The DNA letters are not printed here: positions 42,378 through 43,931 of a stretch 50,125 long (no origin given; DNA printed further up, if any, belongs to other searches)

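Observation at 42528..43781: Regulator made of four tandem GntR winged-helix domains with no effector domain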

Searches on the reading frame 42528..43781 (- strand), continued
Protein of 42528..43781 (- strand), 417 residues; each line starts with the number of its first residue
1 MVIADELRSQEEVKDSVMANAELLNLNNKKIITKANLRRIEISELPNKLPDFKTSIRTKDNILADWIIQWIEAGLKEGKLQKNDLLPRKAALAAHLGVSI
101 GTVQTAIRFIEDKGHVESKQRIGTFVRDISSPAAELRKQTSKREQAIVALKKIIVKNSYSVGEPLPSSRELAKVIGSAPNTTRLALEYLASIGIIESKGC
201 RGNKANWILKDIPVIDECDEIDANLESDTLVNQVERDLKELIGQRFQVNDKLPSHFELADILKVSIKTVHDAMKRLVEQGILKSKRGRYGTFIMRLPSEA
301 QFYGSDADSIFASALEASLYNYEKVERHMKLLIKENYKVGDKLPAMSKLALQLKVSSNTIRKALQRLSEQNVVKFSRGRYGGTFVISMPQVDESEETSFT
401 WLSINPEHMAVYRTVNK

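Call 27: fold_search(model_id=the predicted structure, library=pdb)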
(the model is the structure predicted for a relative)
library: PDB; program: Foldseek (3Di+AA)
matches with E <= 10: 1864; with E <= 0.001: 10
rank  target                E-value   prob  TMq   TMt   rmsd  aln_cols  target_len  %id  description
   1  1lva                  5.1e-06  1.00  0.16  0.22  18.8       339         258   11  Crystal structure of a C-terminal fragment of Moorella thermoacetica elongation factor SelB (released 2002-08-21)
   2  8cli_A                1.2e-05  0.98  0.15  0.13  28.4       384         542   14  TFIIIC TauB-DNA monomer (released 2023-06-21)
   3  8b9x_B                3.1e-05  1.00  0.14  0.22  17.2       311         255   11  Chimeric protein of human UFM1 E3 ligase, UFL1, and DDRGK1 (released 2023-10-25)
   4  8b9x_A                3.9e-05  1.00  0.15  0.22  17.2       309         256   11  Chimeric protein of human UFM1 E3 ligase, UFL1, and DDRGK1 (released 2023-10-25)
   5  8iue_P                1.3e-04  0.97  0.14  0.18  18.9       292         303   13  RNA polymerase III pre-initiation complex melting complex 1 (released 2023-05-24)
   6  8ohd_A                1.9e-04  0.91  0.13  0.09  22.7       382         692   10  60S ribosomal subunit bound to the E3-UFM1 complex - state 3 (native) (released 2024-02-21)
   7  8qfc_B                4.1e-04  0.94  0.13  0.09  17.2       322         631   12  UFL1 E3 ligase bound 60S ribosome (released 2024-02-21)
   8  9jpj_J                5.4e-04  1.00  0.18  0.34  10.6       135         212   24  Crystal structure of DhdR in complex with DNA (released 2024-11-06)
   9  5lzb_z                7.1e-04  0.90  0.13  0.09  18.7       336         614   11  Structure of SelB-Sec-tRNASec bound to the 70S ribosome in the initial binding state (IB) (released 2016-11-23)
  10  2uwm_A                9.3e-04  0.97  0.14  0.27  17.9       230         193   12  C-TERMINAL DOMAIN(WH2-WH4) OF ELONGATION FACTOR SELB IN COMPLEX WITH SECIS RNA (released 2007-05-08)
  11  6az6_A                1.3e-03  1.00  0.16  0.31  12.3       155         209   22  Streptococcus agalactiae GntR (released 2017-12-20)
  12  4r1h_B                1.4e-03  1.00  0.16  0.53  12.7       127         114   21  GntR family transcriptional regulator from Listeria monocytogenes (released 2014-08-20)
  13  4u0v_A                1.4e-03  1.00  0.17  0.29  15.8       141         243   18  Crystal structure of YvoA from Bacillus subtilis in complex with glucosamine-6-phosphate (released 2015-01-14)
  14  6az6_B                1.4e-03  1.00  0.16  0.32  11.8       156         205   21  Streptococcus agalactiae GntR (released 2017-12-20)
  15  9jpj_D                1.4e-03  1.00  0.18  0.33  10.4       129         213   24  Crystal structure of DhdR in complex with DNA (released 2024-11-06)
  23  2du9                  2.4e-03  1.00  0.15  0.49  14.4       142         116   20  crystal structure of the transcriptional factor from C.glutamicum (released 2007-07-24)
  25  4r1h_A                2.5e-03  1.00  0.16  0.52  11.2       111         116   24  GntR family transcriptional regulator from Listeria monocytogenes (released 2014-08-20)
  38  3by6_E                4.3e-03  1.00  0.16  0.49   9.6       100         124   25  Crystal structure of a transcriptional regulator from Oenococcus oeni (released 2008-02-19)
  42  3by6_D                4.8e-03  1.00  0.16  0.50   9.8        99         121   25  Crystal structure of a transcriptional regulator from Oenococcus oeni (released 2008-02-19)
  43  2ek5_C                4.8e-03  1.00  0.15  0.50  13.9       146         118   23  Crystal structure of the transcriptional factor from C.glutamicum at 2.2 angstrom resolution (released 2007-09-18)
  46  3by6_C                5.3e-03  1.00  0.13  0.41  13.7       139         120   22  Crystal structure of a transcriptional regulator from Oenococcus oeni (released 2008-02-19)
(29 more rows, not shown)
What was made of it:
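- On SelB-type tandem winged-helix RNA-binding module: The match to 1lva has TM 0.16/0.22 and 11% identity (call 27).
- Closest known: Multi-winged-helix proteins: SelB C-terminal WH1-4, TFIIIC tauB, RPC34, UFL1/DDRGK1. Same: These are the top fold matches (call 27).
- Multi-winged-helix proteins such as TFIIIC tauB and RPC34 are the nearest fold matches (call 27). UFL1/DDRGK1 is also among the top hits (call 27). TM scores are 0.16-0.22 and identity 11-14% (call 27).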

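Call 28: list_cluster_members(proteins=[P0227, P0230, P0233, P0237, P0252, P0254, P0255, P0258, P0261, P0264])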
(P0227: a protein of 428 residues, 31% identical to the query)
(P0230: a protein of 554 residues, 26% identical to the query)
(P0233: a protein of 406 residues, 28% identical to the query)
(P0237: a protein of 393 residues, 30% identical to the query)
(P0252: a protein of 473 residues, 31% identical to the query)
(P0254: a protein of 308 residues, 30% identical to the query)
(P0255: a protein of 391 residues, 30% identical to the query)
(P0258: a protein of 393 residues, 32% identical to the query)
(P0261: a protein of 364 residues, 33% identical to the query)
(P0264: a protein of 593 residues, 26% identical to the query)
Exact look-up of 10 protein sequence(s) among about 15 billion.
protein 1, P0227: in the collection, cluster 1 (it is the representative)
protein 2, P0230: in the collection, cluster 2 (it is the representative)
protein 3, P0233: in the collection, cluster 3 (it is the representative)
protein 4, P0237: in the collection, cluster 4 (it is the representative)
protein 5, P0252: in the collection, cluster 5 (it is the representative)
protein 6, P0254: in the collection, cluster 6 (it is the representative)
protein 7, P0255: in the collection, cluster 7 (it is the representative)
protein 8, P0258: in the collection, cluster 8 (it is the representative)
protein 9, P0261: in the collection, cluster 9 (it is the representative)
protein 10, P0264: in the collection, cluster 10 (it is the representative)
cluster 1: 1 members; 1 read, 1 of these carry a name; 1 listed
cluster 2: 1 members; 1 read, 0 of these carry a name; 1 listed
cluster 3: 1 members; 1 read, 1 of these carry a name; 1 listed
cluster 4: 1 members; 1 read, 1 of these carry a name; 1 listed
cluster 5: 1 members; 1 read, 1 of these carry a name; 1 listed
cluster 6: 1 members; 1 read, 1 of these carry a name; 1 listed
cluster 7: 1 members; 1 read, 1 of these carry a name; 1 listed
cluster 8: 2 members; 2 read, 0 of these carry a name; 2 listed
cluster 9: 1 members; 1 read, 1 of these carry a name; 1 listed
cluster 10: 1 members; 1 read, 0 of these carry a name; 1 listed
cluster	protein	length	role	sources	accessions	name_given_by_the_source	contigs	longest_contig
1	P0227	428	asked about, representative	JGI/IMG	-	DNA-binding transcriptional regulator YhcF (GntR family)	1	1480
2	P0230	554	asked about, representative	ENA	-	-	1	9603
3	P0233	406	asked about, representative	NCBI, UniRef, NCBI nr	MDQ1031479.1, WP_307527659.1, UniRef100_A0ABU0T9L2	DNA-binding GntR family transcriptional regulator [Streptomyces umbrinus] | DNA-binding GntR family transcriptional regulator n=1 Tax=Streptomyces umbrinus ... | GntR family transcriptional regulator [Streptomyces umbrinus]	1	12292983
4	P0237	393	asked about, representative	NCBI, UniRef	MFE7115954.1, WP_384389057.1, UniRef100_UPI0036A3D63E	GntR family transcriptional regulator [Streptomyces sp. NPDC057654] | GntR family transcriptional regulator n=1 Tax=Streptomyces sp. NPDC057654 TaxID=3346196 ...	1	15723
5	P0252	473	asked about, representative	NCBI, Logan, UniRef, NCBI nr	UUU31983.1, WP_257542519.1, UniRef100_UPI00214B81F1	GntR family transcriptional regulator [Streptomyces sp. CA-210063] | GntR family transcriptional regulator n=1 Tax=Streptomyces sp. CA-210063 TaxID=2801029 ...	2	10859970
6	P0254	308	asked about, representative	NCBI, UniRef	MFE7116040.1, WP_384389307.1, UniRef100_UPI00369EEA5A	winged helix-turn-helix domain-containing protein [Streptomyces sp. NPDC057654] | winged helix-turn-helix domain-containing protein n=1 Tax=Streptomyces sp. NPDC057654 ...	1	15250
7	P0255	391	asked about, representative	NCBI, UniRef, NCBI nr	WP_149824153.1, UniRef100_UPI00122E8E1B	GntR family transcriptional regulator [Streptomyces tailanensis] | GntR family transcriptional regulator n=1 Tax=Streptomyces tailanensis TaxID=2569858 ...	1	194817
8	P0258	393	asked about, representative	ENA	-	-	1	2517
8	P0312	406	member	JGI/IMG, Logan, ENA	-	-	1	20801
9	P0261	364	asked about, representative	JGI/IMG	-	DNA-binding FadR family transcriptional regulator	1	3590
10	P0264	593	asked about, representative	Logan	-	-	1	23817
